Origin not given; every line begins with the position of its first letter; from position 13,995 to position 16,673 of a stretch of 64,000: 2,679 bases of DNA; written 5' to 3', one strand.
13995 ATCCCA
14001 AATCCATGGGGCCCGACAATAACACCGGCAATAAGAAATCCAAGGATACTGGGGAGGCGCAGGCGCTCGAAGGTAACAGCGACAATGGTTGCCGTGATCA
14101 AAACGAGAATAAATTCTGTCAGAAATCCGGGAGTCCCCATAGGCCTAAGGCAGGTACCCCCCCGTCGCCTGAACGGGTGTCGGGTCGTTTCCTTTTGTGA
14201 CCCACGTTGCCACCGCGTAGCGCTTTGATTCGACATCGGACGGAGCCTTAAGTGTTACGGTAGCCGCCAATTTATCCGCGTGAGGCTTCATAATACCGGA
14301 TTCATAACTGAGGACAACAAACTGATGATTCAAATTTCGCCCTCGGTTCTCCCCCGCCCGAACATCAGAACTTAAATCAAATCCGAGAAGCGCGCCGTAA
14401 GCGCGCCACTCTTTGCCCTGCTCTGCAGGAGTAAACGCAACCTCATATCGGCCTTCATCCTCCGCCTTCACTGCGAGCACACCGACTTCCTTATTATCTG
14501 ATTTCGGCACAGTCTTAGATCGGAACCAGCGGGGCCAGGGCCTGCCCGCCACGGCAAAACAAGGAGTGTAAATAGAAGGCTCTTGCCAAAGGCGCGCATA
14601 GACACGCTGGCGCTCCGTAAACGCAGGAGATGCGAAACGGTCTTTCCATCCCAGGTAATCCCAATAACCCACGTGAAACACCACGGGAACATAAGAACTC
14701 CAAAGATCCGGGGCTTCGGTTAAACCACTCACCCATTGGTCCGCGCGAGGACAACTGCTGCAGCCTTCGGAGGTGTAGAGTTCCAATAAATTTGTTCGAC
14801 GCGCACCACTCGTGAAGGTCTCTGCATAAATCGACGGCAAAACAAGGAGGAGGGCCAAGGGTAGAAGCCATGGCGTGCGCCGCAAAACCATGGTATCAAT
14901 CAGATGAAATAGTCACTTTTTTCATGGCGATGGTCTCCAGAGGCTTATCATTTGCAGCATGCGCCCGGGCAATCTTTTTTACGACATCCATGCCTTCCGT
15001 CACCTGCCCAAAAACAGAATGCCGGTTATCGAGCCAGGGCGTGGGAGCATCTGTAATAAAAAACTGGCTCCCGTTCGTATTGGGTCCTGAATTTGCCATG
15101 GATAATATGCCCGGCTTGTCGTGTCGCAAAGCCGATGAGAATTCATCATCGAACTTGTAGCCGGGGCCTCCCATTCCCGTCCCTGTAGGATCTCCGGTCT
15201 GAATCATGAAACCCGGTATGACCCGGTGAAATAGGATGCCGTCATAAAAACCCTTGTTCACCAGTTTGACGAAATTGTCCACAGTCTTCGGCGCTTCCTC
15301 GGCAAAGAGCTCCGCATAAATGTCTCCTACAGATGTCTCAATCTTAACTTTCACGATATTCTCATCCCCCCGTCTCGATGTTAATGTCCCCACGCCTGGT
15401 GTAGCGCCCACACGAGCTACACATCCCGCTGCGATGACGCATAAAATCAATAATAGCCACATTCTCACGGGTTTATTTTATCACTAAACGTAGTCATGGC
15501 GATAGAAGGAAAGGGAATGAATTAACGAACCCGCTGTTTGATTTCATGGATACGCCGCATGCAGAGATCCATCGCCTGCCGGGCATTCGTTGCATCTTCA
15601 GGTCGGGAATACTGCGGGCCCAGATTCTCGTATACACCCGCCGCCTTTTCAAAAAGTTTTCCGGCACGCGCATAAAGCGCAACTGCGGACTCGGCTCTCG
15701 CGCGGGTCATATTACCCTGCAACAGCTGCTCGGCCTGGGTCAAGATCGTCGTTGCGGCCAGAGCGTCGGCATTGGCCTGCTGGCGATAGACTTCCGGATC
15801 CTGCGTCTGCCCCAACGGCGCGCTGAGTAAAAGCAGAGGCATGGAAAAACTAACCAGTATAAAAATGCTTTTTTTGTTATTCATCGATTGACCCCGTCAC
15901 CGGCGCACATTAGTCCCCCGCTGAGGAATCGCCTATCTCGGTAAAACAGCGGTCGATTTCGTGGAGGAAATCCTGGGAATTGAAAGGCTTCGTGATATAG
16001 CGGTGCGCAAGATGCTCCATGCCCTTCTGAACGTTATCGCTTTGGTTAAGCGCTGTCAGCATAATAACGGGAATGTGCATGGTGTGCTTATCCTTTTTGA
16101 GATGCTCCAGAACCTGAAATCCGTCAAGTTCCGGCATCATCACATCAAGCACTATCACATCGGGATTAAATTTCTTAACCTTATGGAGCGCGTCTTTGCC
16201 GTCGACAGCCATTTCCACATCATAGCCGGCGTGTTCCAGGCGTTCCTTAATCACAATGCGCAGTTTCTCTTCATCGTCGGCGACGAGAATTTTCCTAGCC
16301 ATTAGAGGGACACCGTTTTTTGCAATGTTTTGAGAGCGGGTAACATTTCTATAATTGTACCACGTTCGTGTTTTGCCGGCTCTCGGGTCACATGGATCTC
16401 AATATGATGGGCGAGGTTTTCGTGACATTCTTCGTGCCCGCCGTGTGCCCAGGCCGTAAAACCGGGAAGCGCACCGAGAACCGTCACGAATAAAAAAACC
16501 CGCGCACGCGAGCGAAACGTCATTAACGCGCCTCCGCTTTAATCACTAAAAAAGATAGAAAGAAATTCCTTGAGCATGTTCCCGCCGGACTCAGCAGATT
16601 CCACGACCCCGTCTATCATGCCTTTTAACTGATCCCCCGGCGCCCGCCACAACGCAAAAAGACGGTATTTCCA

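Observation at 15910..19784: FNR / three orphan receivers / periplasmic PTP-like lipoprotein in one co-directional string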

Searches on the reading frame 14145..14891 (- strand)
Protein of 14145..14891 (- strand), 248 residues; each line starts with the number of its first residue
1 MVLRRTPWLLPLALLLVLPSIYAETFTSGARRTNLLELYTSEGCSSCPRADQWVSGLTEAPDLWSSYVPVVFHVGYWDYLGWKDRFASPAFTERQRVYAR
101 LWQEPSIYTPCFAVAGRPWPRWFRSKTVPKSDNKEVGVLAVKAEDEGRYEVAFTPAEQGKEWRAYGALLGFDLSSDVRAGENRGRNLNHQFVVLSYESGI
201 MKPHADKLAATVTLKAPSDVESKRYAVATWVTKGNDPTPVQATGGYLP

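Call 39: search_protein_families(library=pfam, proteins=[window:14145-14891:-], max_evalue=0.01)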
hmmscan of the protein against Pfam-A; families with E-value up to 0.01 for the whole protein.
window:14145-14891:- (248 aa): 1 family
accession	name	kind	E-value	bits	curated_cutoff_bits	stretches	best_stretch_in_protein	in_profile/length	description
PF06764.17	DUF1223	-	5.3e-43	147.9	30.7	1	35-231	1-201/202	Protein of unknown function (DUF1223)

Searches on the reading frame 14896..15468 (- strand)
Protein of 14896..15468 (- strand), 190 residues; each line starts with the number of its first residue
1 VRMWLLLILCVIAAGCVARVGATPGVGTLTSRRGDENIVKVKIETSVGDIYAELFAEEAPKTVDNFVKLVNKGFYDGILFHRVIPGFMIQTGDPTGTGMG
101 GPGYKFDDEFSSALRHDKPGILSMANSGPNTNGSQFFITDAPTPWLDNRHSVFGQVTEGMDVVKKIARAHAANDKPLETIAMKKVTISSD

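Call 39: search_protein_families(library=pfam, proteins=[window:14896-15468:-], max_evalue=0.01)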
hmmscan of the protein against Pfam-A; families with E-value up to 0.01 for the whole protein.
window:14896-15468:- (190 aa): 1 family
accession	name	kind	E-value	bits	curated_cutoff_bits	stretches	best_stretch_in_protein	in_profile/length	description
PF00160.26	Pro_isomerase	-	5.6e-54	183.1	21.7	1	41-186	2-158/159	Cyclophilin type peptidyl-prolyl cis-trans isomerase/CLD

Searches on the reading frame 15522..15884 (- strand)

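Call 3: search_protein_families(library=pfam, proteins=[window:15522-15884:-], max_evalue=0.1)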
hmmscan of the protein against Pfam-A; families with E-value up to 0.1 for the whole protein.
window:15522-15884:- (120 aa): 0 families

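Call 4: search_protein_families(library=ncbifam, proteins=[window:15522-15884:-], max_evalue=0.1)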
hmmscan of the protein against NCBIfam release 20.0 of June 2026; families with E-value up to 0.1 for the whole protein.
window:15522-15884:- (120 aa): 1 family
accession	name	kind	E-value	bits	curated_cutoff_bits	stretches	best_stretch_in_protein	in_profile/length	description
NF011949.0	PRK15420.1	equivalog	0.025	14.6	141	1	7-45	60-98/140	L-fucose mutarotase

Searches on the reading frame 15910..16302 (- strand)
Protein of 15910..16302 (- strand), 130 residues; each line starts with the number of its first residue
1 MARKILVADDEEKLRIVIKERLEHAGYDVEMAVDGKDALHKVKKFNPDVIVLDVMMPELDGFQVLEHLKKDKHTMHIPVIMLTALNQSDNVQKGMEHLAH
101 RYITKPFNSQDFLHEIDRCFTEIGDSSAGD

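Call 3: search_protein_families(library=pfam, proteins=[window:15910-16302:-], max_evalue=0.1)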
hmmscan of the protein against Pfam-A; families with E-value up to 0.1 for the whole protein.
window:15910-16302:- (130 aa): 5 families
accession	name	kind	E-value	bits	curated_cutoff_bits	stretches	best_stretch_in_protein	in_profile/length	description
PF00072.30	Response_reg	-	1.6e-29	102.7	30.2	1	5-116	1-110/111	Response regulator receiver domain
PF20161.5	VpsR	-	0.00018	21.7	23.7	1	18-116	23-120/121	VpsR domain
PF02310.24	B12-binding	-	0.00034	20.9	32.1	1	18-80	20-85/121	B12 binding domain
PF23198.2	PDE8A_N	-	0.021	15.1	29.6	1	17-92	25-101/147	PDE8A-like, N-terminal domain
PF02350.25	Epimerase_2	-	0.036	13.4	30.6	1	62-129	204-269/347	UDP-N-acetylglucosamine 2-epimerase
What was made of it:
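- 15910..16302 (-): REC_C, a stand-alone receiver of 130 aa. PF00072 at 1.6e-29 (call 3).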

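Call 4: search_protein_families(library=ncbifam, proteins=[window:15910-16302:-], max_evalue=0.1)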
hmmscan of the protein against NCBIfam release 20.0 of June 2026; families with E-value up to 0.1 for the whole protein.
window:15910-16302:- (130 aa): 104 families (the best 25 are shown)
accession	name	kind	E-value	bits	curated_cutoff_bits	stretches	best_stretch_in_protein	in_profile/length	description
NF007135.0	PRK09581.1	equivalog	3.4e-31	108.6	474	1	1-112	1-112/457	PleD family two-component system response regulator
NF045944.1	ResRegRpaBCyano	equivalog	4.4e-30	104.8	330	1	6-117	1-109/229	response regulator transcription factor RpaB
TIGR02154.1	PhoB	equivalog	1.2e-28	100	296.2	1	1-117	1-117/226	phosphate regulon transcriptional regulator PhoB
NF053854.1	RespRegPhoBBctds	equivalog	5.6e-26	91.3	270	1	5-115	1-110/225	two-component system response regulator PhoB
NF040534.1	resp_reg_YycF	equivalog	3.7e-24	85.3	340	1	3-114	1-109/231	response regulator YycF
NF040689.1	MtrAB_MtrA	equivalog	4.8e-24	84.9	300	1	5-116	1-109/219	MtrAB system response regulator MtrA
TIGR01387.1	cztR_silR_copR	subfamily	2.8e-23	82.7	279.2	1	5-120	1-114/218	heavy metal response regulator transcription factor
NF051850.1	RespRegRprY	equivalog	3.7e-23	82.2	370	1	4-121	6-121/234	response regulator transcription factor RprY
NF007546.0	PRK10161.1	equivalog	1.2e-22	80.6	471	1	1-120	1-120/229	phosphate response regulator transcription factor PhoB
NF041733.1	resp_reg_CseB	equivalog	2.1e-22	79.6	350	1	4-112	2-107/228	two-component system response regulator CseB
TIGR02875.1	spore_0_A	equivalog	3.2e-21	75.7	200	1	4-120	4-122/262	sporulation transcription factor Spo0A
TIGR01818.1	ntrC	equivalog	3.6e-21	75.5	558.6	1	5-122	1-116/463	nitrogen regulation protein NR(I)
NF033117.2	vanR_ACDEGLN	exception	4e-21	75.6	350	1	5-112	1-105/226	VanR-ABDEGLN family response regulator transcription factor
NF000403.1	vanR-C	exception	5.2e-21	75.3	480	1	1-113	1-110/231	vancomycin resistance response regulator transcription factor VanR-C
NF008567.0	PRK11517.1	equivalog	5.8e-21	74.9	353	1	4-114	2-109/223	response regulator transcription factor HprR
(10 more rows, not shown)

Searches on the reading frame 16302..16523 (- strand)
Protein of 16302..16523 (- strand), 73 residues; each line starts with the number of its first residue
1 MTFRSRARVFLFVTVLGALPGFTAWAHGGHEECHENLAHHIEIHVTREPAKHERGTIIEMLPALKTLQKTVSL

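Call 3: search_protein_families(library=pfam, proteins=[window:16302-16523:-], max_evalue=0.1)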
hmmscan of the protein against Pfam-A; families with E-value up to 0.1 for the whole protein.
window:16302-16523:- (73 aa): 0 families

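Call 4: search_protein_families(library=ncbifam, proteins=[window:16302-16523:-], max_evalue=0.1)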
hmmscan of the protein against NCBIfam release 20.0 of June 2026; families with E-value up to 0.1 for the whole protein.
window:16302-16523:- (73 aa): 0 families

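Call 46: search_protein_families(library=pfam, proteins=[window:16302-16523:-], max_evalue=1)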
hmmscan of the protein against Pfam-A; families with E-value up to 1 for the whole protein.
window:16302-16523:- (73 aa): 0 families
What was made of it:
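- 16302..16523 (-): His-rich 73-aa ORF with a signal-peptide-like N-terminus (..FTAWA|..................). It is an orphan. Its stop overlaps the REC_C start by 1 nt. No family hit (calls 3, 4, 46).
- TM211 has no kinase or other transmitter domain (calls 3, 46).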
